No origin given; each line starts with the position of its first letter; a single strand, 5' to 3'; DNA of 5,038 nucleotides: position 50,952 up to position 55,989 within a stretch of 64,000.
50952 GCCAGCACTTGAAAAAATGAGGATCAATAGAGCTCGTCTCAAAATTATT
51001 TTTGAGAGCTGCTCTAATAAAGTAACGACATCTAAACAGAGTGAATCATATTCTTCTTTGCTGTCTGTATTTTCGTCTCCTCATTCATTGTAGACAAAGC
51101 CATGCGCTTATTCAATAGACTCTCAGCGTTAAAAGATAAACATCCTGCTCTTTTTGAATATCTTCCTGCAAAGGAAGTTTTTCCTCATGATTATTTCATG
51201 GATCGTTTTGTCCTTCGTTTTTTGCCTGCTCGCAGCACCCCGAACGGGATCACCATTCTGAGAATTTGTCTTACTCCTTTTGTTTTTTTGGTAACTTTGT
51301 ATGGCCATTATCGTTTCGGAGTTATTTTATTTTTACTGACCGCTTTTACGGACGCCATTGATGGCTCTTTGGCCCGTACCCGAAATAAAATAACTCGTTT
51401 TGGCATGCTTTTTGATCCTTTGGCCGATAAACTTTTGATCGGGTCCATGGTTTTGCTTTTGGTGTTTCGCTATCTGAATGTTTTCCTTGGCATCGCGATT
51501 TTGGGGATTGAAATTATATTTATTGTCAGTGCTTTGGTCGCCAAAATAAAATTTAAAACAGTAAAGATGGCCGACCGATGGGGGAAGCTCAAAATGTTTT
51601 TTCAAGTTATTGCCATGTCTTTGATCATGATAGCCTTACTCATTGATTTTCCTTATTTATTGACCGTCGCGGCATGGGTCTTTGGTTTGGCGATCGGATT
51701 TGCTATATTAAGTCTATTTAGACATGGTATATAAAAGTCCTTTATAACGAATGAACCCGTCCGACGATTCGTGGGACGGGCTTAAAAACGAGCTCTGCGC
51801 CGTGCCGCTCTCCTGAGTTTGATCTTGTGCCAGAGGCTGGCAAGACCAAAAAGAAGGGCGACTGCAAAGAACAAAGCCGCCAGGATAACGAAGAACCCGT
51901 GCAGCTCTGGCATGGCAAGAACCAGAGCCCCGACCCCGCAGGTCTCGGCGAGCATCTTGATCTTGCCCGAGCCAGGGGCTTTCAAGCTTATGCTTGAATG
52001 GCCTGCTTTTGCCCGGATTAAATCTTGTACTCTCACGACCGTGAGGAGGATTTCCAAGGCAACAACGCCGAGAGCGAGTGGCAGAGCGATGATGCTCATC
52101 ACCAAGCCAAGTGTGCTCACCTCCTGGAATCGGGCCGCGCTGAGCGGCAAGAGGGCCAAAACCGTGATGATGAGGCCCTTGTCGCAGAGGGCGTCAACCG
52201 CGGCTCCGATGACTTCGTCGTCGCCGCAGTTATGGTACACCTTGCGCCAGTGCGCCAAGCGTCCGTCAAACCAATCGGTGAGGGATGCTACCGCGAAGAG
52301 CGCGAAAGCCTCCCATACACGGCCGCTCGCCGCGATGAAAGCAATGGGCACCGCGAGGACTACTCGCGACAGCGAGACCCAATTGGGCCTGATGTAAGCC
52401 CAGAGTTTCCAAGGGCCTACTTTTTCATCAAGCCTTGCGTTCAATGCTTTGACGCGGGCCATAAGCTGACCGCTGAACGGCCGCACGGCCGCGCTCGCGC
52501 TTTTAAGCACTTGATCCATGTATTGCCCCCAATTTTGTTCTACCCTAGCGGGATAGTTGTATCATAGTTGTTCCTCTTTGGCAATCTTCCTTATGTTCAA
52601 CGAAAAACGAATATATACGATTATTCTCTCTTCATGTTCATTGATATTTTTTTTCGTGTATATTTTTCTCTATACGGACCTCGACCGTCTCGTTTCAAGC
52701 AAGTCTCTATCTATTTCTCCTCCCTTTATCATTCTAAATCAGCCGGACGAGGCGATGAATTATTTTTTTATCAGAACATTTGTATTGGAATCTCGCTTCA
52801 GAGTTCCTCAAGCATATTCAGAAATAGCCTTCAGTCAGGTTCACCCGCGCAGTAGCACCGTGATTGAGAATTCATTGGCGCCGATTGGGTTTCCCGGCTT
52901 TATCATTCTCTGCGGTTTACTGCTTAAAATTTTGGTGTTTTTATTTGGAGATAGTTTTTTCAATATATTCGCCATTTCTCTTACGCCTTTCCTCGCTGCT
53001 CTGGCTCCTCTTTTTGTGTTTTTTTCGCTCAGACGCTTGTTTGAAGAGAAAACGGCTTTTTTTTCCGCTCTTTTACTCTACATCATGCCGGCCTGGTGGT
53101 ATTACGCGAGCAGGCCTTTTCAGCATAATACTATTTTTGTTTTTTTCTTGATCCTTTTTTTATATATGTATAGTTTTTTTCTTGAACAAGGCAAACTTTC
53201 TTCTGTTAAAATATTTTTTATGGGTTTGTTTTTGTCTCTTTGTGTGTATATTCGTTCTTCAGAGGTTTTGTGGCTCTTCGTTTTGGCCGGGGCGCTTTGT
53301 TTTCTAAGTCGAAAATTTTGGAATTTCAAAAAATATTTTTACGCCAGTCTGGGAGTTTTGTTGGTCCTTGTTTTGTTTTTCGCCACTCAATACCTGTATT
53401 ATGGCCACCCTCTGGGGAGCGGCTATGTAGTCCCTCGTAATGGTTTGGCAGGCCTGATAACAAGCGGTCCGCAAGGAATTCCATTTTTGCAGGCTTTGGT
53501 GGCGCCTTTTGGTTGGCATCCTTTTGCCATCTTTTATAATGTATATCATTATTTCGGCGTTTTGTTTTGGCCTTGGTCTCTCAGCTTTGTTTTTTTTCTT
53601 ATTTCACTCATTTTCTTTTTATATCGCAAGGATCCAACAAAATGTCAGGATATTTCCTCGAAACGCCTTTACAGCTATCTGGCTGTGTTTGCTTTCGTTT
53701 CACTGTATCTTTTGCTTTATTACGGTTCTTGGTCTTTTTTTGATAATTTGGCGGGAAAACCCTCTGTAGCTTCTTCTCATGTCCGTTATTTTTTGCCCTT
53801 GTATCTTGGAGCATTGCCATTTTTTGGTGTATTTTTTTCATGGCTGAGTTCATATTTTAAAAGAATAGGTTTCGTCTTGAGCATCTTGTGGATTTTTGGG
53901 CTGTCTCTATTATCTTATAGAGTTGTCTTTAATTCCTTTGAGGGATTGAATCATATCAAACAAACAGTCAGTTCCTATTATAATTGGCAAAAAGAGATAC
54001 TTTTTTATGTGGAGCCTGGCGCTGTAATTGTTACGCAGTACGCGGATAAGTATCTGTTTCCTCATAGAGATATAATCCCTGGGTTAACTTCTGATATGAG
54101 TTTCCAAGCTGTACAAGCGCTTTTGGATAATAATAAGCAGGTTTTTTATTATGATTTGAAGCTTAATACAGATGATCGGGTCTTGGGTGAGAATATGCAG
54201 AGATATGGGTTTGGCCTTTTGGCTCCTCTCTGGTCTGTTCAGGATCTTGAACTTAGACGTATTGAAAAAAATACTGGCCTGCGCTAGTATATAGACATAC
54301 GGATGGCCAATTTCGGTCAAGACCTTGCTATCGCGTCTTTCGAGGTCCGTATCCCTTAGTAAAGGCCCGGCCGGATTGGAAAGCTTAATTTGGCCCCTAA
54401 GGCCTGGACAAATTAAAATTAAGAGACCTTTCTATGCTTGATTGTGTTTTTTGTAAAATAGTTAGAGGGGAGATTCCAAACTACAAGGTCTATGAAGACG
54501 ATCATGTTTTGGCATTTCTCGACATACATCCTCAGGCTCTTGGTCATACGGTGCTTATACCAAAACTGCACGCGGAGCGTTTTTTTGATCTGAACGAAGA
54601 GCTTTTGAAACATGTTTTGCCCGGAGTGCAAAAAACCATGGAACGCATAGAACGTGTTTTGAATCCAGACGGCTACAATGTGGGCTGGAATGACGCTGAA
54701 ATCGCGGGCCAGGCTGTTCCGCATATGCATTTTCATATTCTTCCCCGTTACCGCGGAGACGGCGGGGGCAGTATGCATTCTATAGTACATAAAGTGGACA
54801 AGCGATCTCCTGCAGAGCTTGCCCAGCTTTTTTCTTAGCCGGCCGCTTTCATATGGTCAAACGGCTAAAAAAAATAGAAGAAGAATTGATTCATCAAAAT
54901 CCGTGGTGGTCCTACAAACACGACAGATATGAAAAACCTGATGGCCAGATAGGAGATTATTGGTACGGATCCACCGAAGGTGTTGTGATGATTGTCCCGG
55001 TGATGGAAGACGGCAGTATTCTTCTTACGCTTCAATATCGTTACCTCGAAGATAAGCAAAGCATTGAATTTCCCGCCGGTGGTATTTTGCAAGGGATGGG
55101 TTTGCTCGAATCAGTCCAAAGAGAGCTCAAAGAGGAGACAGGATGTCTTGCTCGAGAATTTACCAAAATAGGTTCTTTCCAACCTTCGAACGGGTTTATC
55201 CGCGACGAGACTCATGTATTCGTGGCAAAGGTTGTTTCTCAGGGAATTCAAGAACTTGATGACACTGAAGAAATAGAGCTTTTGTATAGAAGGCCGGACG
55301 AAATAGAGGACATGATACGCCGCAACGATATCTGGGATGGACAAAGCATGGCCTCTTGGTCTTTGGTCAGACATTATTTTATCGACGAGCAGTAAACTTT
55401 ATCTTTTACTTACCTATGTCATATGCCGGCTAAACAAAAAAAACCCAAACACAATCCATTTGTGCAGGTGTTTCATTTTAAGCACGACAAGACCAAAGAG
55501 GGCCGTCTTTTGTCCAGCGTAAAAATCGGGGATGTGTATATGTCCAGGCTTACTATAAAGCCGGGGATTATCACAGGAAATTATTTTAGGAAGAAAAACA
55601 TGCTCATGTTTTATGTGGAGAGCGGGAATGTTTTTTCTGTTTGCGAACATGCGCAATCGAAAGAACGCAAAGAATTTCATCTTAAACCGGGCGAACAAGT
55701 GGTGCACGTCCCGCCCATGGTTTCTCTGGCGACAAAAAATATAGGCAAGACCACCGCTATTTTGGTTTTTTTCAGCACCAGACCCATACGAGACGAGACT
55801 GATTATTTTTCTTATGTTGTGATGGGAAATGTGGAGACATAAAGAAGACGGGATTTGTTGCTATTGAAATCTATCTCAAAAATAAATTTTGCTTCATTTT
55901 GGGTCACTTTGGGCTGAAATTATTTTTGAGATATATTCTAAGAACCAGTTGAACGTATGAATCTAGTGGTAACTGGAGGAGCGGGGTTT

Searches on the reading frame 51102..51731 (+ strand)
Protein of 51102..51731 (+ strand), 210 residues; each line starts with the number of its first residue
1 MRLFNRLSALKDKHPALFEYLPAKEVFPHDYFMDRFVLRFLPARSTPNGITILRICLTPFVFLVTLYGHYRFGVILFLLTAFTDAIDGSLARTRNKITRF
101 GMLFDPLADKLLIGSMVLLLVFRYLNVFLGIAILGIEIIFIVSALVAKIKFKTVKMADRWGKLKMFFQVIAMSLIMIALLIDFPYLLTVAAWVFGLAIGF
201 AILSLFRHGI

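Call 87: search_protein_families(library=pfam, proteins=[window:51102-51731:+], max_evalue=0.001)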
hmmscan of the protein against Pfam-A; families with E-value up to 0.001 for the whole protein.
window:51102-51731:+ (210 aa): 1 family
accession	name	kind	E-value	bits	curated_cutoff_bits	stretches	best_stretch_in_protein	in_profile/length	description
PF01066.26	CDP-OH_P_transf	-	2.4e-28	99.9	22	1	46-195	3-150/152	CDP-alcohol phosphatidyltransferase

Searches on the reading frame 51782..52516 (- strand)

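Call 87: search_protein_families(library=pfam, proteins=[window:51782-52516:-], max_evalue=0.001)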
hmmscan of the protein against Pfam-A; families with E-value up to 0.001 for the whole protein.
window:51782-52516:- (244 aa): 1 family
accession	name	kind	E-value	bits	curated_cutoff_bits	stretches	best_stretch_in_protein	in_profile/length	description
PF01066.26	CDP-OH_P_transf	-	4.3e-13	50.4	22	1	43-218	3-150/152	CDP-alcohol phosphatidyltransferase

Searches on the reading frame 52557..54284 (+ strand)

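Call 87: search_protein_families(library=pfam, proteins=[window:52557-54284:+], max_evalue=0.001)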
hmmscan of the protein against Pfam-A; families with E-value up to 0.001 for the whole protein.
window:52557-54284:+ (576 aa): 1 family
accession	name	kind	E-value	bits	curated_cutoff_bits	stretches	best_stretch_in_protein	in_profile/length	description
PF13231.12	PMT_2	-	9.3e-09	36.1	26.1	1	121-274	8-154/160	Dolichyl-phosphate-mannose-protein mannosyltransferase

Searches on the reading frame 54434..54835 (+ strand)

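Call 87: search_protein_families(library=pfam, proteins=[window:54434-54835:+], max_evalue=0.001)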
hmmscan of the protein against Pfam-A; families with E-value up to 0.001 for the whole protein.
window:54434-54835:+ (134 aa): 2 families
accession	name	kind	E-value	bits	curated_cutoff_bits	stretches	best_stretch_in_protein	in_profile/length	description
PF01230.28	HIT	-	4e-27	95.1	21.5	1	11-107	1-97/98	HIT domain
PF11969.13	DcpS_C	-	1.5e-14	54.9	24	1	4-104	2-101/114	Scavenger mRNA decapping enzyme C-term binding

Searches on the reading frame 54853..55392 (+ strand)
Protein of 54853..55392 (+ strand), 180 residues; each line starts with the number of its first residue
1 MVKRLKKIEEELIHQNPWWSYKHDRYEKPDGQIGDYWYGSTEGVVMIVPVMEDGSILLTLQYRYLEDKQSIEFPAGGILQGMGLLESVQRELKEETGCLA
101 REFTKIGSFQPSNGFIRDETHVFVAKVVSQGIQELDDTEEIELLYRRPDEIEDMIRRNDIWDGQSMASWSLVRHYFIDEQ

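Call 87: search_protein_families(library=pfam, proteins=[window:54853-55392:+], max_evalue=0.001)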
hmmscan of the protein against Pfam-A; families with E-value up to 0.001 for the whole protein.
window:54853-55392:+ (180 aa): 1 family
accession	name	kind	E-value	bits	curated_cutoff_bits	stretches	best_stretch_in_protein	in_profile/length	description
PF00293.34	NUDIX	-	1.6e-11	44.8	21.1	1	44-154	5-119/134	NUDIX domain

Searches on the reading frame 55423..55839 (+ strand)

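Call 87: search_protein_families(library=pfam, proteins=[window:55423-55839:+], max_evalue=0.001)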
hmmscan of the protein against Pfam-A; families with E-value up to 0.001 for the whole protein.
window:55423-55839:+ (139 aa): 1 family
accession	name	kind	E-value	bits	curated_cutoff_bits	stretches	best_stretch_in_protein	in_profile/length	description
PF14667.12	Polysacc_synt_C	-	2.2e-06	28.2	28.7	1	39-120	19-101/111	Polysaccharide biosynthesis C-terminal domain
